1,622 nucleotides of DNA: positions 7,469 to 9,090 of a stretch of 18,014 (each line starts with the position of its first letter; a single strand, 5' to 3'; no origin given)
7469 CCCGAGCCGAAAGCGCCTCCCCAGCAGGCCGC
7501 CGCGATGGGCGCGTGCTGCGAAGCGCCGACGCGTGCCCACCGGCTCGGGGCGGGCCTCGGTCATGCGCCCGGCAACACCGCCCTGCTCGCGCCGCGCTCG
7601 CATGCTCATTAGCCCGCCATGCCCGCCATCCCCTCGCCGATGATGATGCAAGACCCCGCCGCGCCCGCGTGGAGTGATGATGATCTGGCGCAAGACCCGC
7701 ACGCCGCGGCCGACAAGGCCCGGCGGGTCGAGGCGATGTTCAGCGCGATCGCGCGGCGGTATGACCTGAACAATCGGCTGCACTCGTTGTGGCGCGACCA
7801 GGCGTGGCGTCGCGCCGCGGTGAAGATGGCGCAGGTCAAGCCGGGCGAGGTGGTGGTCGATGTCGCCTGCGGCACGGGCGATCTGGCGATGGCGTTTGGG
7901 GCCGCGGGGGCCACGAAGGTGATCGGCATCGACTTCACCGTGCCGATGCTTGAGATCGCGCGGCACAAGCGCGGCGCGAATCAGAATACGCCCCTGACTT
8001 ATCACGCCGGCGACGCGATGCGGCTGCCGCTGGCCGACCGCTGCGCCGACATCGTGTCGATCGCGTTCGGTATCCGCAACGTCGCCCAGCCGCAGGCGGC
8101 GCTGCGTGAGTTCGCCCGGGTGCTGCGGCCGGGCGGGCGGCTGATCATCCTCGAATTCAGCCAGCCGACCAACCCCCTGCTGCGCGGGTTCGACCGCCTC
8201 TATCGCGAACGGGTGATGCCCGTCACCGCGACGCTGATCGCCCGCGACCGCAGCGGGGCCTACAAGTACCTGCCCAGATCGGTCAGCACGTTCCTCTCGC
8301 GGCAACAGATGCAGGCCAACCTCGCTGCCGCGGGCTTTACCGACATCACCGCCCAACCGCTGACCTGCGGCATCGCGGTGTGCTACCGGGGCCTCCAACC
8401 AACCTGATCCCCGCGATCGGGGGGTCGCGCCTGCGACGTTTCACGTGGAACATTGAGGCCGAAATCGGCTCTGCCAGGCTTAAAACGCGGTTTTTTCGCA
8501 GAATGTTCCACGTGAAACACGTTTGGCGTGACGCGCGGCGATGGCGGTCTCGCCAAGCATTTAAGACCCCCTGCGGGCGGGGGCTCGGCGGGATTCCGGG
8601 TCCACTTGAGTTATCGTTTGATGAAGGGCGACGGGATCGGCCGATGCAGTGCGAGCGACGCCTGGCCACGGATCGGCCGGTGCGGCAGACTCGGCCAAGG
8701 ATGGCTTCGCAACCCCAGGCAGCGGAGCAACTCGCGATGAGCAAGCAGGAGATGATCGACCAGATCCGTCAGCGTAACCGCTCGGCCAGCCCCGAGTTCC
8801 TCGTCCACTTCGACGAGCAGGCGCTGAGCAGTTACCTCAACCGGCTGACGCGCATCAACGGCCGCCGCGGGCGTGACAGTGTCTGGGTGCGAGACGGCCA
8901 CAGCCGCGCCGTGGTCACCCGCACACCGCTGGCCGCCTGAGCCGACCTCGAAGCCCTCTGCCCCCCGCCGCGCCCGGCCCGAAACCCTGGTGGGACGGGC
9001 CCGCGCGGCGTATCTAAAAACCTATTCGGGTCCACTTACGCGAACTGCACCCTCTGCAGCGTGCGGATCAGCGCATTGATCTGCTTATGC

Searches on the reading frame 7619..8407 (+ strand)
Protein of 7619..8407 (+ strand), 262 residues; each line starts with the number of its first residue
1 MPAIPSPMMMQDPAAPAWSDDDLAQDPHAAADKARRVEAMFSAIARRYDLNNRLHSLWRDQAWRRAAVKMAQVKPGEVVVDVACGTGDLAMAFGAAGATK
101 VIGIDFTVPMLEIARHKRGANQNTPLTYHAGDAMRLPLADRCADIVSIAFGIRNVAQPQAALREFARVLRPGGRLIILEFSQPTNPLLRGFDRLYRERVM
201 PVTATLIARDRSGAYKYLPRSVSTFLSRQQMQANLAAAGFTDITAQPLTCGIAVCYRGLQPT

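Call 11: search_protein_families(library=pfam, proteins=[window:7619-8407:+], max_evalue=0.01)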
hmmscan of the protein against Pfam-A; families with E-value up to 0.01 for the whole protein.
window:7619-8407:+ (262 aa): 14 families
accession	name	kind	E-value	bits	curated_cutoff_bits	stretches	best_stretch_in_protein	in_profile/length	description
PF01209.24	Ubie_methyltran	-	5.6e-52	176.8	20.1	1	33-259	5-232/233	ubiE/COQ5 methyltransferase family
PF08241.18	Methyltransf_11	-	2.5e-21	76.5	21.2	1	80-177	1-95/95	Methyltransferase domain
PF13649.12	Methyltransf_25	-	4.8e-20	72.5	27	1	79-173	1-97/97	Methyltransferase domain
PF13847.12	Methyltransf_31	-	2.6e-16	60.1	27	1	74-181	2-113/145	Methyltransferase domain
PF08242.18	Methyltransf_12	-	7e-12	46.4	30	1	80-175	1-98/98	Methyltransferase domain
PF13489.12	Methyltransf_23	-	1.7e-10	41.3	27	1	59-243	5-162/164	Methyltransferase domain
PF05148.21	Methyltransf_8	-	1e-05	25.9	27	1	58-181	55-160/219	Hypothetical methyltransferase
PF06325.19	PrmA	-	3.3e-05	24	22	1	72-127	158-213/296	Ribosomal protein L11 methyltransferase (PrmA)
PF02353.26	CMAS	-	0.00016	21.5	27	0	65-116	52-103/273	Mycolic acid cyclopropane synthetase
PF00891.24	Methyltransf_2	-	0.00018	21.4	22.3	1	64-186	51-173/210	O-methyltransferase domain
PF08003.17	Methyltransf_9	-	0.0012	18.4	23.8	1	57-110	97-150/315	Protein of unknown function (DUF1698)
PF05175.20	MTS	-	0.0024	18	23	1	75-178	31-139/170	Methyltransferase small domain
PF02390.23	Methyltransf_4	-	0.0028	17.6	24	0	77-136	3-63/173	Putative methyltransferase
PF03291.22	mRNA_G-N7_MeTrfase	-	0.0028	17.3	26.6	1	36-176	26-179/315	mRNA (guanine-N(7))-methyltransferase domain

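Call 12: find_related_loci(query=window:7619-8407:+, collection=genome_contigs, flank=6000)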
Query window:7619-8407:+ (262 aa) in genome_contigs; peptide patterns used: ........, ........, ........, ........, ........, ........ (x = any residue, [..] = any of these).
254 stretches matched a pattern; 89 encode a relative of the query (tblastn E <= 1e-3); the best 80 are kept; 80 distinct loci.
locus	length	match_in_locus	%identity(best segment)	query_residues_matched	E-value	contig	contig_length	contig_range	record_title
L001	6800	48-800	75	5-260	2e-127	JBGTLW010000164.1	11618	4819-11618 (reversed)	MAG: Phycisphaeraceae bacterium isolate JTS-RE347 k141_5896590, whole genome shotgun sequence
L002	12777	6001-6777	67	3-260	2e-115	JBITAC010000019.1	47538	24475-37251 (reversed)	MAG: Phycisphaerales bacterium JB063 k141_121922, whole genome shotgun sequence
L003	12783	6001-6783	67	1-260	2e-114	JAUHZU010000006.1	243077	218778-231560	MAG: Phycisphaerae bacterium isolate 4_bin.8 NODE_58_length_243077_cov_3.662490, whole genome shotgun sequence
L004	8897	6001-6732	66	16-260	7e-104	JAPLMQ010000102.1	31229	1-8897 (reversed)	MAG: Planctomycetota bacterium isolate LacPavin_0920_WC57_MAG_68_11 LacPavin_0920_WC57_scaffold_1058187, whole genome sh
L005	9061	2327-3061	63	13-260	6e-99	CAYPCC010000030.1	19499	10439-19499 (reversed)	MAG TPA_asm: uncultured Phycisphaera sp. isolate SRP072547_co2_92 genome assembly, contig: NODE_3823_length_19499_cov_4.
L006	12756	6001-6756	58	11-260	2e-97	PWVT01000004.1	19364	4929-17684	MAG: Phycisphaeraceae bacterium isolate CSSed11_312R1 CS-Sed11-C3165, whole genome shotgun sequence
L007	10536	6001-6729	64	18-260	3e-96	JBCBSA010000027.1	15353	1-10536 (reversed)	MAG: Planctomycetota bacterium isolate J06638_12 NODE_27_length_15353_cov_5.525596, whole genome shotgun sequence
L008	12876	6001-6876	54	9-261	2e-92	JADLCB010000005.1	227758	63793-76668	MAG: Phycisphaerales bacterium isolate SJ207 c_000000123500, whole genome shotgun sequence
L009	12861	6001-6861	51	17-260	3e-89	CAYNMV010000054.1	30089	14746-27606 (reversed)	MAG TPA_asm: uncultured Tepidisphaeraceae bacterium isolate SRP268622_co1_281 genome assembly, contig: NODE_3016_length_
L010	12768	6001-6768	55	3-256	2e-88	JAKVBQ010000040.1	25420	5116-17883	MAG: Phycisphaerales bacterium isolate ALOHA_ZT_32 ZT-Phycisphaerales-2_40, whole genome shotgun sequence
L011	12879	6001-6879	52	18-260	1e-84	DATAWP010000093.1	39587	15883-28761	MAG TPA_asm: Tepidisphaeraceae bacterium isolate SMAG_U5628 k141_210102, whole genome shotgun sequence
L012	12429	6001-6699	63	27-261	7e-85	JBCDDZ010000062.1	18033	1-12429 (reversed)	MAG: Planctomycetota bacterium isolate P01_G01_bin.52 k141_1085952_length_18033_cov_18.0007, whole genome shotgun sequen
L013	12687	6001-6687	47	23-256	1e-65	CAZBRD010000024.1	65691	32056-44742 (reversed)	MAG TPA_asm: uncultured Phycisphaeraceae bacterium isolate SRP287051_co1_53 genome assembly, contig: NODE_907_length_656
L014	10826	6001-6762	39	4-258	8e-56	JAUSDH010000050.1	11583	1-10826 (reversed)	MAG: Candidatus Brocadiaceae bacterium isolate E14_concoct.bin.99 E14_k141_260719, whole genome shotgun sequence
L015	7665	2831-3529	39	33-262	2e-54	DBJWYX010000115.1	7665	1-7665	MAG TPA_asm: Candidatus Wunengus sp. YC64 NODE_3977_length_7665_cov_6.148357, whole genome shotgun sequence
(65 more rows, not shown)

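Call 17: find_encoding_contigs(protein=window:7619-8407:+, flank=10000, max_places=10)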
Protein window:7619-8407:+ (262 aa): 2 contigs read that carry it; 1 place shown.
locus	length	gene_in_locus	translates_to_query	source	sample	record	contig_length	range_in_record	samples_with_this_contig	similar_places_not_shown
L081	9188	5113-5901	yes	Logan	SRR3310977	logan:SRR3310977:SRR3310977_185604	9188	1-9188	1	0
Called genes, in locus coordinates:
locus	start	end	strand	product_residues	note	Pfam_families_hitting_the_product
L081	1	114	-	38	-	?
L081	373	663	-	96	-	-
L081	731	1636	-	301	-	PF07589:PEP_exosort_dom (weak)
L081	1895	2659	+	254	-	-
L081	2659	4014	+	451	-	-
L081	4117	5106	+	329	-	PF01435:Peptidase_M48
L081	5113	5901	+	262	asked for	PF01209:Ubie_methyltran, PF05148:Methyltransf_8 (faint), PF13489:Methyltransf_23, PF13847:Methyltransf_31, PF08241:Methyltransf_11, PF08242:Methyltransf_12, PF13649:Methyltransf_25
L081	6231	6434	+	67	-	-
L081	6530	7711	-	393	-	PF00072:Response_reg, PF01627:Hpt (weak)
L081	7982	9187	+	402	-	?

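Call 49: find_homologous_proteins(query=window:7619-8407:+, max_evalue=1e-60)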
Query window:7619-8407:+ (262 aa): 4098 proteins with E <= 1e-60 among 8000 candidates; the best 120 are listed.
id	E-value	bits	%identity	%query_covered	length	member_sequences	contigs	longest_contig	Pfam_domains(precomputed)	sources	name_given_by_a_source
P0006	1.1e-170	583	100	100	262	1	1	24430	PF13847.13,PF13489.13,PF13649.13,PF05148.22,PF01209.25,PF08241.19,PF08242.19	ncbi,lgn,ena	-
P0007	7.4e-139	479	85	96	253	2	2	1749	PF13847.13,PF13489.13,PF13649.13,PF01209.25,PF08241.19,PF08242.19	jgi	-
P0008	3.4e-136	470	85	95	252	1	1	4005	PF13847.13,PF13489.13,PF13649.13,PF01209.25,PF08241.19,PF08242.19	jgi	-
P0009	1.3e-131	455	80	99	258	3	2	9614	PF13847.13,PF13489.13,PF13649.13,PF01209.25,PF08241.19,PF08242.19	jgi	-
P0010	8.4e-118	410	74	95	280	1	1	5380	PF13847.13,PF13489.13,PF13649.13,PF05148.22,PF01209.25,PF08241.19,PF08242.19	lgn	-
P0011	6.3e-111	388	69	97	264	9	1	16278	PF13847.13,PF13489.13,PF13649.13,PF01209.25,PF08241.19,PF08242.19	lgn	-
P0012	2.0e-110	386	70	94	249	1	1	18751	PF13847.13,PF13489.13,PF13649.13,PF01209.25,PF08241.19,PF08242.19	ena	-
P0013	4.0e-110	385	67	97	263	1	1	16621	PF13847.13,PF13489.13,PF13649.13,PF01209.25,PF08241.19,PF08242.19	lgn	-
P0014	5.9e-110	384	68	96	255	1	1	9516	PF13847.13,PF13489.13,PF13649.13,PF05148.22,PF01209.25,PF08241.19,PF08242.19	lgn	-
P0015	6.5e-110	384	70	95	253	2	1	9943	PF13847.13,PF13489.13,PF13649.13,PF05148.22,PF01209.25,PF08241.19,PF08242.19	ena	-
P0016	1.7e-109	383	69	99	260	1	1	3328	PF13847.13,PF13489.13,PF13649.13,PF05148.22,PF01209.25,PF08241.19,PF08242.19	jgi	jgi:demethylmenaquinone methyltransferase / 2-methoxy-6-polyprenyl-1,4-benzoquinol methylase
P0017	1.7e-109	383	66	97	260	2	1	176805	PF13847.13,PF13489.13,PF13649.13,PF05148.22,PF01209.25,PF08241.19,PF08242.19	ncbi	ncbi:MAG: bifunctional demethylmenaquinone methyltransferase/2-methoxy-6-polyprenyl-1,4-benzoquinol 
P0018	2.0e-109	383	67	99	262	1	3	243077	PF13847.13,PF13489.13,PF13649.13,PF01209.25,PF08241.19,PF08242.19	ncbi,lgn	-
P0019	2.1e-109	383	69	94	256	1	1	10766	PF13847.13,PF13489.13,PF13649.13,PF05148.22,PF01209.25,PF08241.19,PF08242.19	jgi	-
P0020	3.8e-109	382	69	94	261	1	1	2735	PF13847.13,PF13489.13,PF13649.13,PF05148.22,PF01209.25,PF08241.19,PF08242.19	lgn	-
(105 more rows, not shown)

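Call 50: find_encoding_contigs(protein=P0008, flank=10000)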
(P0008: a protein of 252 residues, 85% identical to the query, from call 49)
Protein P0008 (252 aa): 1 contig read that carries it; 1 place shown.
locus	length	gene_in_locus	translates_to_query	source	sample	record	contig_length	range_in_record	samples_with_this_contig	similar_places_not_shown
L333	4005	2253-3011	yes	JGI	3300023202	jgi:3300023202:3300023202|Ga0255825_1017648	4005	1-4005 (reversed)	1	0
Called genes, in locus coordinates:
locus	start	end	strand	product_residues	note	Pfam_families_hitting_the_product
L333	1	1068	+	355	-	?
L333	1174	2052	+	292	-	PF01435:Peptidase_M48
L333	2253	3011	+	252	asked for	PF01209:Ubie_methyltran, PF13489:Methyltransf_23, PF13649:Methyltransf_25, PF13847:Methyltransf_31, PF08241:Methyltransf_11, PF08242:Methyltransf_12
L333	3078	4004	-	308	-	?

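Call 51: find_encoding_contigs(protein=P0009, flank=10000)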
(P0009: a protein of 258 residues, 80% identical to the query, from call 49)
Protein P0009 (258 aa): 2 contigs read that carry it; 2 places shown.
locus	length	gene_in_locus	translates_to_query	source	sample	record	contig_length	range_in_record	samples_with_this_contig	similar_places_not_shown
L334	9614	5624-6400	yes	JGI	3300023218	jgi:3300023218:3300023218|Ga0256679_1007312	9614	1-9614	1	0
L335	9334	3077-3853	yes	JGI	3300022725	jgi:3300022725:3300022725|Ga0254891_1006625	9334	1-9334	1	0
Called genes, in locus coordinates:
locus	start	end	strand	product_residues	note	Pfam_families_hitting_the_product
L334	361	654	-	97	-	-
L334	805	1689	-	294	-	-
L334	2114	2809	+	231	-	-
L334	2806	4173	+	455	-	-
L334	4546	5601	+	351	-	PF01435:Peptidase_M48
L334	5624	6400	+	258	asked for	PF01209:Ubie_methyltran, PF13489:Methyltransf_23, PF13847:Methyltransf_31, PF08241:Methyltransf_11, PF08242:Methyltransf_12, PF13649:Methyltransf_25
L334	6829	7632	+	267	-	-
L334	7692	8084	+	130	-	-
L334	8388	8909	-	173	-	-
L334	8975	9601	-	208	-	-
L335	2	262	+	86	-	?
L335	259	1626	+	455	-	-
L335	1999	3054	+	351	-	PF01435:Peptidase_M48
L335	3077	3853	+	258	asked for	PF01209:Ubie_methyltran, PF13489:Methyltransf_23, PF13847:Methyltransf_31, PF08241:Methyltransf_11, PF08242:Methyltransf_12, PF13649:Methyltransf_25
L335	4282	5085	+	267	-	-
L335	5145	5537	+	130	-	-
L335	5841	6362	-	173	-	-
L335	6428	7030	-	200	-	-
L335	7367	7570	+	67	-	-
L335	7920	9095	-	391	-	PF01627:Hpt (faint), PF00072:Response_reg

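Call 52: find_encoding_contigs(protein=P0007, flank=10000)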
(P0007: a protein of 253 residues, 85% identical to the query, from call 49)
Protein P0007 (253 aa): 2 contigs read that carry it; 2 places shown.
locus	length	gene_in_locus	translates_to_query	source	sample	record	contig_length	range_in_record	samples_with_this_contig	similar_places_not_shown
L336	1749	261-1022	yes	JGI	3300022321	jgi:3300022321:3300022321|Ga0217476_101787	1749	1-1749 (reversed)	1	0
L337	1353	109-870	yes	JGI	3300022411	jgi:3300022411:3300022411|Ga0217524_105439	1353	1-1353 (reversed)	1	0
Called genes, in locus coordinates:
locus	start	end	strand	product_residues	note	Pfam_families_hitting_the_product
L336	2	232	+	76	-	?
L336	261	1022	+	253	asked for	PF01209:Ubie_methyltran, PF13489:Methyltransf_23, PF08241:Methyltransf_11, PF08242:Methyltransf_12, PF13649:Methyltransf_25, PF13847:Methyltransf_31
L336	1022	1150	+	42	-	-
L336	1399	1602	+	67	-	-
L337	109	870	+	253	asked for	PF01209:Ubie_methyltran, PF13489:Methyltransf_23, PF08241:Methyltransf_11, PF08242:Methyltransf_12, PF13649:Methyltransf_25, PF13847:Methyltransf_31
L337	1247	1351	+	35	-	?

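Call 67: search_protein_families(library=pfam, proteins=[L335:4282-5085:+, L335:5145-5537:+, L335:5841-6362:-, L335:6428-7030:-], max_evalue=1)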
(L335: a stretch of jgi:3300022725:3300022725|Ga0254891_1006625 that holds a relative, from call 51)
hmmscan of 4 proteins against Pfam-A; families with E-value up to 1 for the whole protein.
L335:4282-5085:+ (267 aa): 0 families

L335:5145-5537:+ (130 aa): 0 families

L335:5841-6362:- (173 aa): 0 families

L335:6428-7030:- (200 aa): 1 family
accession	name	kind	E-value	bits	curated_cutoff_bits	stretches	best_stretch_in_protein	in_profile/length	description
PF16101.10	PRIMA1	-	0.17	12.1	38.6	1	128-174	60-101/158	Proline-rich membrane anchor 1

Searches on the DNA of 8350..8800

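Call 45: search_rna_families(source=window, start=8350, end=8800, threshold=evalue, max_evalue=5)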
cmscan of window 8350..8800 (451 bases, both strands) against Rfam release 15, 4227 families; matches with E-value up to 5: 2.
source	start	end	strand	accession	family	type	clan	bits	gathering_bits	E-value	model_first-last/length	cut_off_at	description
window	8443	8515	+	RF03697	mir-722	Gene; miRNA;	-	22.1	81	0.083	1-67/67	no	mir-722 microRNA precursor family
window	8455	8471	+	RF02523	ROSE_3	Cis-reg; thermoregulator;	-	13.2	43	4.5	6-22/69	no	Repression of heat shock gene expression (ROSE) element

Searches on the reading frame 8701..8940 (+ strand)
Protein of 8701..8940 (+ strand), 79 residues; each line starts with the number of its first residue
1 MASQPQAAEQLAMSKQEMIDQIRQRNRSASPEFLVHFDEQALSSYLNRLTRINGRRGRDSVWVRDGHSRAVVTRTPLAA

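Call 11: search_protein_families(library=pfam, proteins=[window:8701-8940:+], max_evalue=0.01)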
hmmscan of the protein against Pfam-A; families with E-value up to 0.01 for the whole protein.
window:8701-8940:+ (79 aa): 0 families

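Call 19: find_homologous_proteins(query=window:8701-8940:+, max_evalue=0.01)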
Query window:8701-8940:+ (79 aa): 5 proteins with E <= 0.01 among 5 candidates.
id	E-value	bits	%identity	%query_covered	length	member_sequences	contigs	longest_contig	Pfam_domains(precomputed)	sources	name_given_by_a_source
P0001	1.1e-29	119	88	85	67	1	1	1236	-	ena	-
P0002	1.3e-29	119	90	85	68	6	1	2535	-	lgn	-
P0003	8.9e-28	113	81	85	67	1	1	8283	-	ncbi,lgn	-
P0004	5.5e-25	104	78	85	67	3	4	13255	-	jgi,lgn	-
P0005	1.4e-16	77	63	78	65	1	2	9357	-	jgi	jgi:hypothetical protein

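Call 20: find_encoding_contigs(protein=P0002, flank=10000)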
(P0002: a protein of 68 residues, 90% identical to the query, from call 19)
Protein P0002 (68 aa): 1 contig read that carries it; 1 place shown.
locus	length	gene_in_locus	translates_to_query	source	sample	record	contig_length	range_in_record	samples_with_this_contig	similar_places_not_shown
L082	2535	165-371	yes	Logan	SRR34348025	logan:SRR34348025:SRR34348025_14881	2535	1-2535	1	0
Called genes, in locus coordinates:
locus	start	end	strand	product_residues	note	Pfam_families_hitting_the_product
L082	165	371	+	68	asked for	-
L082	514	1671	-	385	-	PF00072:Response_reg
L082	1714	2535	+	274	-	?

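Call 21: find_encoding_contigs(protein=P0003, flank=10000)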
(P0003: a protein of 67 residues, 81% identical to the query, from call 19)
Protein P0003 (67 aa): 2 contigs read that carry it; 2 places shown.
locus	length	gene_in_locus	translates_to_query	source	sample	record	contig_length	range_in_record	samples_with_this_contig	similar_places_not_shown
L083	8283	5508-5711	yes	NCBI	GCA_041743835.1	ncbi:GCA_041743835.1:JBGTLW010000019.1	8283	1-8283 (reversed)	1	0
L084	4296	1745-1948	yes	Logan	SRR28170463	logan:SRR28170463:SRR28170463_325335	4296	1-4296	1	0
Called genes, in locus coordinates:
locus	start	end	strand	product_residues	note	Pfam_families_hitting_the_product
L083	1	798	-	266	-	?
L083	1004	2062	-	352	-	PF00392:GntR, PF00532:Peripla_BP_1, PF13377:Peripla_BP_3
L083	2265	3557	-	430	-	PF01120:Alpha_L_fucos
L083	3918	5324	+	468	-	-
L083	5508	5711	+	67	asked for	-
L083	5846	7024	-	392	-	PF00072:Response_reg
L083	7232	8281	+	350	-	?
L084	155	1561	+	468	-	-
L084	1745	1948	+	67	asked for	-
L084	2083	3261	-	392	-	PF00072:Response_reg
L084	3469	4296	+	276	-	?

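Call 22: find_encoding_contigs(protein=P0004, flank=10000)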
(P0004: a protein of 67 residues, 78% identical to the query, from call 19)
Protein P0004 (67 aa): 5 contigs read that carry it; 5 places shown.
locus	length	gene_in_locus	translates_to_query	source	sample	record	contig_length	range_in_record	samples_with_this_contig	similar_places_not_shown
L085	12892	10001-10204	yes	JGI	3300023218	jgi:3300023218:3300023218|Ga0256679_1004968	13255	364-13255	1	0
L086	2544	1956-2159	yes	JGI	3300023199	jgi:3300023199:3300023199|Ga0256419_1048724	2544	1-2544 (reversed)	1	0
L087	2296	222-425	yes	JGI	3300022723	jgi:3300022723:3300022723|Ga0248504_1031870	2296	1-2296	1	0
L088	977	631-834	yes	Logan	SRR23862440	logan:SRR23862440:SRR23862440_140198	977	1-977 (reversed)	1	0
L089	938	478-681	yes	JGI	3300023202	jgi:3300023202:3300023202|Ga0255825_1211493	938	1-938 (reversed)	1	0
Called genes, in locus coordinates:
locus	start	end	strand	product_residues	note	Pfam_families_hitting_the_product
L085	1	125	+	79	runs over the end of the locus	-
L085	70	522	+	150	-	PF10097:DUF2335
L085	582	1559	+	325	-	PF00583:Acetyltransf_1, PF13508:Acetyltransf_7, PF13673:Acetyltransf_10 (weak), PF08445:FR47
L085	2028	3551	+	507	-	PF00308:Bac_DnaA, PF00004:AAA (weak), PF08299:Bac_DnaA_C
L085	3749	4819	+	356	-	PF00534:Glycos_transf_1, PF13692:Glyco_trans_1_4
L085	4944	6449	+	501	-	PF00089:Trypsin, PF13365:Trypsin_2, PF17815:PDZ_3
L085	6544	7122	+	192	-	-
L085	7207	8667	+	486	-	PF06863:DUF1254, PF06742:DUF1214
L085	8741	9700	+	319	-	-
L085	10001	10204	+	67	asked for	-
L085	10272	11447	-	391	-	PF07238:PilZ (weak), PF00072:Response_reg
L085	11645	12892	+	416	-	?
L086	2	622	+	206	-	?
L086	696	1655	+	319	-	-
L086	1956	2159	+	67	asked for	-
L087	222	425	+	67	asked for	-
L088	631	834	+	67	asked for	-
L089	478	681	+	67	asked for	-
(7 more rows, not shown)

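Call 23: find_encoding_contigs(protein=P0005, flank=10000)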
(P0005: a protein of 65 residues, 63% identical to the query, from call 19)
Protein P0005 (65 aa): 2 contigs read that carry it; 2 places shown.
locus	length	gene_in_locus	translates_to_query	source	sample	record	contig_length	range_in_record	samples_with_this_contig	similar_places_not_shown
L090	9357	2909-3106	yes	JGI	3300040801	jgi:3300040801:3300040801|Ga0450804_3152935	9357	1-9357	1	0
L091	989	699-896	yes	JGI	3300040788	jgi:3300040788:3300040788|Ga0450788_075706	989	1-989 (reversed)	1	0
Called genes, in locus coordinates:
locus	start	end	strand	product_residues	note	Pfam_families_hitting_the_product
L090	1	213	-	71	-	?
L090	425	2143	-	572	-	PF00496:SBP_bac_5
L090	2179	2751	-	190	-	-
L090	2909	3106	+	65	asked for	-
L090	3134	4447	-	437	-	PF00072:Response_reg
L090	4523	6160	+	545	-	PF08245:Mur_ligase_M, PF02875:Mur_ligase_C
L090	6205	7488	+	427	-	PF01225:Mur_ligase (weak), PF08245:Mur_ligase_M, PF02875:Mur_ligase_C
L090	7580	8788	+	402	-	PF10555:MraY_sig1 (faint), PF00953:Glycos_transf_4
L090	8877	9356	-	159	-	PF08695:Coa1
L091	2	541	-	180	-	?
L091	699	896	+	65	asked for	-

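Call 24: find_encoding_contigs(protein=P0001, flank=10000)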
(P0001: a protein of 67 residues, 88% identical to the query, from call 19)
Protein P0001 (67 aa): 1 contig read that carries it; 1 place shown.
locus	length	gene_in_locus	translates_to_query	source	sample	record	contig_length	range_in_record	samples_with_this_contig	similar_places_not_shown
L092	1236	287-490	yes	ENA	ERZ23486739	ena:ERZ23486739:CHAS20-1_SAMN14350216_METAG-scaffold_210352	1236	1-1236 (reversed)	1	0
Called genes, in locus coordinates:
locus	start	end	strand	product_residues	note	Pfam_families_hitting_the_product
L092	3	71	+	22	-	?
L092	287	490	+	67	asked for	-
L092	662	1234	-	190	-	?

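Call 67: search_protein_families(library=pfam, proteins=[window:8737-8940:+], max_evalue=1)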
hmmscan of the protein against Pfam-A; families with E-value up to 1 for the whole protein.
window:8737-8940:+ (67 aa): 1 family
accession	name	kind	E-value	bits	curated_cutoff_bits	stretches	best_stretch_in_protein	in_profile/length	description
PF16963.10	PelD_GGDEF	-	0.083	13.2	27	1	23-66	30-73/125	PelD GGDEF domain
